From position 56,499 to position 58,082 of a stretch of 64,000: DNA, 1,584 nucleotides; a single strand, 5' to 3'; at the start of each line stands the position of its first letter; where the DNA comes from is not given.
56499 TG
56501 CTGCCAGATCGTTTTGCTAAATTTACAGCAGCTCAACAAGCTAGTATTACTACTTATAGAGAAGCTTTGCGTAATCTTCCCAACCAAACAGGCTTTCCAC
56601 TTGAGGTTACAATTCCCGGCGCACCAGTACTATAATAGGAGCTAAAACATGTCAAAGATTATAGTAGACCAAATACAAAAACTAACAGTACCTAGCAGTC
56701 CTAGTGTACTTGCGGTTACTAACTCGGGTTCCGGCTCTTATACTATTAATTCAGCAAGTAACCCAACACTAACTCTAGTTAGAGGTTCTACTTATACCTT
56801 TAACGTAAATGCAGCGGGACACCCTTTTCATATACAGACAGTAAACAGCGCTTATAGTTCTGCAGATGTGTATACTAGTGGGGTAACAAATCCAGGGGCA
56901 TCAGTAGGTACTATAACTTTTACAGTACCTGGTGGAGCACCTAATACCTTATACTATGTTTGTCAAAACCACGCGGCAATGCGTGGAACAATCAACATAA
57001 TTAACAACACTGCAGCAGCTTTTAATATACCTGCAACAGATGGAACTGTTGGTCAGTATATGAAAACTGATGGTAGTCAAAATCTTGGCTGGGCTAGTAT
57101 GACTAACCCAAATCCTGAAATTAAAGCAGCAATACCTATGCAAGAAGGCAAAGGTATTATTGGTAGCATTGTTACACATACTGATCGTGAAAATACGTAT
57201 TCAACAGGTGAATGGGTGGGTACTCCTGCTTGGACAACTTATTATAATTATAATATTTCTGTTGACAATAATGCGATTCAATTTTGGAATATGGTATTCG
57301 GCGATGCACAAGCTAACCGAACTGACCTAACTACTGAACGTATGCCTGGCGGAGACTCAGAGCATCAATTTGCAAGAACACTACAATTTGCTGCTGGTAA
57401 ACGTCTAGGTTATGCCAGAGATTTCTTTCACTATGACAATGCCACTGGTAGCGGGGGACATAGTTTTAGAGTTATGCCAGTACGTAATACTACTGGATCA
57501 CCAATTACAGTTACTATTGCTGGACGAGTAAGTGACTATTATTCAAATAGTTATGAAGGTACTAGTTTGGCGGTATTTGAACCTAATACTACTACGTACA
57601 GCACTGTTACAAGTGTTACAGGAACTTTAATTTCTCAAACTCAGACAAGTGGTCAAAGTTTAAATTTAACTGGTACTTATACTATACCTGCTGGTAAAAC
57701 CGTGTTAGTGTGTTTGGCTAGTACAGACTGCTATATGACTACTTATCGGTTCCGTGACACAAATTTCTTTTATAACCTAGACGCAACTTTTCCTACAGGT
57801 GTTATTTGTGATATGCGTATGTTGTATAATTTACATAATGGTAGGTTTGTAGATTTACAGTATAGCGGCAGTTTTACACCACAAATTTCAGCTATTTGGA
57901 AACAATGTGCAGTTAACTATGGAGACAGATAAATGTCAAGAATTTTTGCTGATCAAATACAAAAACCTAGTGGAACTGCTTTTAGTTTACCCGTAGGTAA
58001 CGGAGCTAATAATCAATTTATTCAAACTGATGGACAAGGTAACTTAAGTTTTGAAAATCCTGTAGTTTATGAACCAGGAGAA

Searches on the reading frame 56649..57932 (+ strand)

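Call 25: search_protein_families(library=phrogs, proteins=[window:56649-57932:+], max_evalue=0.00001)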
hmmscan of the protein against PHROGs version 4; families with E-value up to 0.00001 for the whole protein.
window:56649-57932:+ (427 aa): 3 families
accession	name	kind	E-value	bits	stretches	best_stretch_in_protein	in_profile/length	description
phrog_677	-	tail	1.4e-24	88.3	1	15-119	302-410/412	baseplate wedge tail fiber protein connector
phrog_9158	-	unknown function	3.7e-13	50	1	20-117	590-695/696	-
phrog_16274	-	unknown function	4.7e-07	29.7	1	275-365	298-394/453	-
